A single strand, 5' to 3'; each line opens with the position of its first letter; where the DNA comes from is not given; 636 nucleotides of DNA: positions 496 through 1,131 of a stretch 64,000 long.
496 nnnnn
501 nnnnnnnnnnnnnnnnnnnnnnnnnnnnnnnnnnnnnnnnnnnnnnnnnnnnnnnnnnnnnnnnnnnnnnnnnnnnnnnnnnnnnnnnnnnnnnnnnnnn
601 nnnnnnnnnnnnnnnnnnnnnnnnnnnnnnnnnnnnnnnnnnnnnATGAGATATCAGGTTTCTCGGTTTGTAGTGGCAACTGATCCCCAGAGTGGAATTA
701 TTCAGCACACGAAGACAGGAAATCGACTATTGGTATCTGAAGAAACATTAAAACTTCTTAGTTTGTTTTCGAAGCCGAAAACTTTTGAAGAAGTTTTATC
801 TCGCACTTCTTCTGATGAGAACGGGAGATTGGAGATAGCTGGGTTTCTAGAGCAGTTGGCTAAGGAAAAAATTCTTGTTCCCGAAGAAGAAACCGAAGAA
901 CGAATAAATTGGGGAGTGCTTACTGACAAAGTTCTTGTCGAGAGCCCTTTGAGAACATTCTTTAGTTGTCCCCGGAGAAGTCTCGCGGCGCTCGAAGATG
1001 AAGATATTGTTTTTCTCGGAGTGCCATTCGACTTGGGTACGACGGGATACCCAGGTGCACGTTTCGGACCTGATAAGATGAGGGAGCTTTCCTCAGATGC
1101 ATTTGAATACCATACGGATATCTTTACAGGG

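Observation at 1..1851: ThiF-like E1 enzyme adjacent to an RRE-arginase fusion: candidate peptide-arginase (Arg to Orn) RiPP module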

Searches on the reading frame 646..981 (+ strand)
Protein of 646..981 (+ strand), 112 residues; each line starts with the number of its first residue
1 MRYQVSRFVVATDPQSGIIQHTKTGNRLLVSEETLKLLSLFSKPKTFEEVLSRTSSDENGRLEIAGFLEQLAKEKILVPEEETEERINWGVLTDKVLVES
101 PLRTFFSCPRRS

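Call 43: search_solved_structures(query=A2, max_evalue=10, show_alignments=3)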
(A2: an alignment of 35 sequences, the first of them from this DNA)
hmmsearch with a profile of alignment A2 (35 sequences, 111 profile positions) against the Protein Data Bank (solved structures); distinct sequences matched with E-value up to 10: 14.
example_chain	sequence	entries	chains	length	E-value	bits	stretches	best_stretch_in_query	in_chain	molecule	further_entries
8vpo_A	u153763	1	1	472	0.00018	24.8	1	2-95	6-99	Radical SAM core domain-containing protein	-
6gv8_A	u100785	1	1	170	0.14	15.5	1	41-92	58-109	Hyperosmolarity resistance protein Emb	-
5v1u_A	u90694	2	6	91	0.2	15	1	4-77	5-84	TbiB1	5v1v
1sd4_A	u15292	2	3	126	0.33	14.3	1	44-106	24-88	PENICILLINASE REPRESSOR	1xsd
8e6j_A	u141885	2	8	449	0.58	13.5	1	47-85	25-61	Neuraminidase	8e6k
5n35_A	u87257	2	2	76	0.65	13.4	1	30-77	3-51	PolB1 Binding Protein 2 (PBP2) | PolB1 Binding Protein 2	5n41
1r8g_A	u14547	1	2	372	1.2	12.5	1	3-40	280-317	Hypothetical protein ybdK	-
1d1u_A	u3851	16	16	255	1.7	12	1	52-81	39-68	PROTEIN (REVERSE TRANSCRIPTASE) | Reverse Transcriptase | Reverse transcriptase domain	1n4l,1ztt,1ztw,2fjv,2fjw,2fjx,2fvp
1nnd_A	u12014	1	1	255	1.7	12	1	52-81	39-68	Reverse Transcriptase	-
1i6j_A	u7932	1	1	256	1.7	12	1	52-81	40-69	REVERSE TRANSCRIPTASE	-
1d0e_A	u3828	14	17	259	1.7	12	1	52-81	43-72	REVERSE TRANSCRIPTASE | Gag-Pol polyprotein | reverse transcriptase catalytic fragment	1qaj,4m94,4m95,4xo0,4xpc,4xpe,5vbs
1r6t_A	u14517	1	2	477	1.8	11.9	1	32-73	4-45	Tryptophanyl-tRNA synthetase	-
7uyn_A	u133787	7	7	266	1.8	11.9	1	52-81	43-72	reverse transcriptase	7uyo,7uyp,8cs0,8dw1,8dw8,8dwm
1mml_A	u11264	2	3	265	1.8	11.9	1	52-81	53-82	MMLV REVERSE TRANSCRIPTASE | REVERSE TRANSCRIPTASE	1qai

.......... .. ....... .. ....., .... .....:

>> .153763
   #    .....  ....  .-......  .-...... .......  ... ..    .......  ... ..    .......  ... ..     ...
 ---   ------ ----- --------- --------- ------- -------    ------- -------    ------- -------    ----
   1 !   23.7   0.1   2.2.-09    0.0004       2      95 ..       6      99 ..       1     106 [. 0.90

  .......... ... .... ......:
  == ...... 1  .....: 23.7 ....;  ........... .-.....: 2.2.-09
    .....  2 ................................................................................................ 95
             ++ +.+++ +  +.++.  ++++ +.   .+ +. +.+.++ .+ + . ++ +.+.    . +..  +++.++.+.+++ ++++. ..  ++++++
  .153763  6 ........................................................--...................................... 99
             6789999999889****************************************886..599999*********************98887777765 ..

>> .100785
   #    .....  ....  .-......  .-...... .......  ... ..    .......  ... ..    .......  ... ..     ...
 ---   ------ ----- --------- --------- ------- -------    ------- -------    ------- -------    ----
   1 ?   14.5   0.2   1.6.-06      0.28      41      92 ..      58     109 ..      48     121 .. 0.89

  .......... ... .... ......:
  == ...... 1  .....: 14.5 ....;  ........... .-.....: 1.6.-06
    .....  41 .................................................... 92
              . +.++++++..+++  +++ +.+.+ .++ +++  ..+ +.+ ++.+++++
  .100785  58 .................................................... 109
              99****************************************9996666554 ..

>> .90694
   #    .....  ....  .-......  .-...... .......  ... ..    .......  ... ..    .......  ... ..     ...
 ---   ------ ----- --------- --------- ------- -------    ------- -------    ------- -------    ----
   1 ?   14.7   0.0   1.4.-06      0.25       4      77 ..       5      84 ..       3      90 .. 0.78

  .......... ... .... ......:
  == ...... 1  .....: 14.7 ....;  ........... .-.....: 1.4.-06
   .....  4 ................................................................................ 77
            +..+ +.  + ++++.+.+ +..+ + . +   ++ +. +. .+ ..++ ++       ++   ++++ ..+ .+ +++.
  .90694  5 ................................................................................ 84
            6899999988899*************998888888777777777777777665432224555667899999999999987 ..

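Call 44: search_protein_families(library=pfam, alignment_id=A2, max_evalue=10)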
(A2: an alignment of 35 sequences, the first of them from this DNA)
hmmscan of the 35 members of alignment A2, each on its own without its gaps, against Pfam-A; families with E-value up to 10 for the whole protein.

A. member 1, seq(112 aa): 1 family
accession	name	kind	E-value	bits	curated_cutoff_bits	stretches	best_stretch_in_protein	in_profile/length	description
PF11236.13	DUF3037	-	0.011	16.4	22.6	1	77-92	6-21/118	Protein of unknown function (DUF3037)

B. families by the number of members that match (of 35 scanned): 28 families (the first 25 are shown)
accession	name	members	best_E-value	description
PF04738.18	Lant_dehydr_N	2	0.0032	Lantibiotic dehydratase, N terminus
PF12840.13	HTH_20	2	0.0076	Helix-turn-helix domain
PF02565.21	RecO_C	2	0.061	Recombination protein O C terminal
PF20981.2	AAR2_1st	2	0.064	AAR2 N-terminal domain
PF01134.28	GIDA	1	0.0017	Glucose inhibited division protein A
PF05168.19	HEPN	1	0.0049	HEPN domain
PF18645.6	DUF5631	1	0.0095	Family of unknown function (DUF5631)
PF05402.18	PqqD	1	0.01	Coenzyme PQQ synthesis protein D (PqqD)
PF11236.13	DUF3037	1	0.011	Protein of unknown function (DUF3037)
PF16007.11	DUF4777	1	0.017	Domain of unknown function (DUF4777)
PF18263.7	MCM6_C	1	0.019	MCM6 C-terminal winged-helix domain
PF14739.11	DUF4472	1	0.025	Domain of unknown function (DUF4472)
PF22511.2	PBP2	1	0.026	PolB1 Binding Protein 2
PF12802.13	MarR_2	1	0.037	MarR family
PF01022.26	HTH_5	1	0.038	Bacterial regulatory protein, arsR family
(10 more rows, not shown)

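Call 50: predict_structure(alignment_id=A2)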
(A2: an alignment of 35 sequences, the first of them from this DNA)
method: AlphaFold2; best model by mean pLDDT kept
length: 112 residues; sequences in the alignment: 35
mean_pLDDT: 73.7   pTM: 0.53
mean pLDDT of the five models: 73.7, 71.2, 70.4, 69.8, 65.1
residues with pLDDT >= 90: 0; 70-90: 78; 50-70: 25; < 50: 9
segments of 3 or more residues with pLDDT < 50: 88-95
pLDDT, mean of each block of 10 residues (from residue 1): 84 74 79 81 85 78 84 85 55 49 59 58
secondary structure, 60 per line:
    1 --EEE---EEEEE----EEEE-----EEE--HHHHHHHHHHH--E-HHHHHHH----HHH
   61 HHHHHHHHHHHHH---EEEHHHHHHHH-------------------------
elements in order: E3-5 E9-13 E18-21 E27-29 H32-42 H47-53 H58-73 E77-79 H80-87

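Call 53: fold_search(model_id=the predicted structure, library=pdb)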
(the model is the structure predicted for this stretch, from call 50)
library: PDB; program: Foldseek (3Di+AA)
matches with E <= 10: 138; with E <= 0.001: 0
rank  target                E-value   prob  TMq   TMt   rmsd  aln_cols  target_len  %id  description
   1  5v1v_A                3.0e-03  1.00  0.59  0.73   2.6        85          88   21  TbiB1 in Complex with the TbiA(alpha) Leader Peptide (released 2018-09-05)
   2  8vpo                  5.3e-03  1.00  0.61  0.16   4.9        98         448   17  X-Ray Crystal Structure of TigE from Paramaledivibacter caminithermalis (released 2024-02-07)
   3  5v1u_B                1.1e-02  1.00  0.54  0.67   2.8        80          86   22  TbiB1 in Complex with the TbiA(beta) Leader Peptide (released 2018-09-05)
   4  3h9g_C                1.2e-02  1.00  0.50  0.18   3.4        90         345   18  Crystal structure of E. coli MccB + MccA-N7isoASN (released 2009-06-16)
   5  5v1u_D                1.5e-02  1.00  0.54  0.70   2.8        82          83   23  TbiB1 in Complex with the TbiA(beta) Leader Peptide (released 2018-09-05)
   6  3h9g_A                1.7e-02  1.00  0.50  0.18   3.5        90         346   19  Crystal structure of E. coli MccB + MccA-N7isoASN (released 2009-06-16)
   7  5v1u_C                1.9e-02  1.00  0.53  0.67   2.6        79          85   23  TbiB1 in Complex with the TbiA(beta) Leader Peptide (released 2018-09-05)
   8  3h5a_A                1.9e-02  1.00  0.50  0.18   3.3        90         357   19  Crystal structure of E. coli MccB (released 2009-06-16)
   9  3h5n_C                1.9e-02  1.00  0.49  0.19   3.5        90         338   18  Crystal structure of E. coli MccB + ATP (released 2009-06-16)
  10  3h9j_C                1.9e-02  1.00  0.51  0.19   4.2       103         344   16  Crystal structure of E. coli MccB + AMPCPP + SeMeT MccA (released 2009-06-16)
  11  5v1u_A                2.0e-02  1.00  0.55  0.70   2.7        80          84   22  TbiB1 in Complex with the TbiA(beta) Leader Peptide (released 2018-09-05)
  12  6om4_B                2.3e-02  1.00  0.53  0.19   3.6        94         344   18  The structure of Microcin C7 biosynthetic enzyme MccB in complex with N-formylated MccA (released 2019-05-22)
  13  3h9g_B                2.3e-02  1.00  0.51  0.19   3.4        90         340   19  Crystal structure of E. coli MccB + MccA-N7isoASN (released 2009-06-16)
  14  3h5r_A                2.3e-02  1.00  0.51  0.20   4.1       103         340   17  Crystal structure of E. coli MccB + Succinimide (released 2009-06-16)
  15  3h5a_C                2.5e-02  1.00  0.49  0.18   3.6        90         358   19  Crystal structure of E. coli MccB (released 2009-06-16)
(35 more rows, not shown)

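Call 70: search_protein_representatives(alignment_id=A2)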
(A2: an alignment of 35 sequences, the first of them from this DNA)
Query: 35 sequences, 111 profile positions. Proteins with E-value up to 0.001 (for the whole library): 164; up to 1e-10: 25; up to 1e-30: 2. The best 150 are listed.
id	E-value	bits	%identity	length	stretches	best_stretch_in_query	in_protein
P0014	5.0e-31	123.2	-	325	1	1-110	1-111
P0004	5.6e-31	123.1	-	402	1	1-111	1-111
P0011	5.3e-28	113.5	-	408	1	1-110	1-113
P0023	1.3e-24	102.6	-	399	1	1-110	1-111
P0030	1.3e-22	96.2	-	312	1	1-110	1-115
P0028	7.6e-22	93.7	-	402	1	1-110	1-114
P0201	5.9e-20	87.6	-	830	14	30-50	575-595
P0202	2.4e-19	85.6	-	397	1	1-110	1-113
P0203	2.5e-19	85.6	-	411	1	1-110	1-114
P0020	7.6e-19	84.0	-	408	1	2-109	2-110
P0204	3.8e-18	81.8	-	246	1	2-111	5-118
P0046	7.8e-18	80.8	-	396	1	1-110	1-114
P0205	1.7e-17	79.7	-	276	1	1-109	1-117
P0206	2.1e-17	79.4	-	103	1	1-86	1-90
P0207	9.2e-17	77.3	-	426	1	2-110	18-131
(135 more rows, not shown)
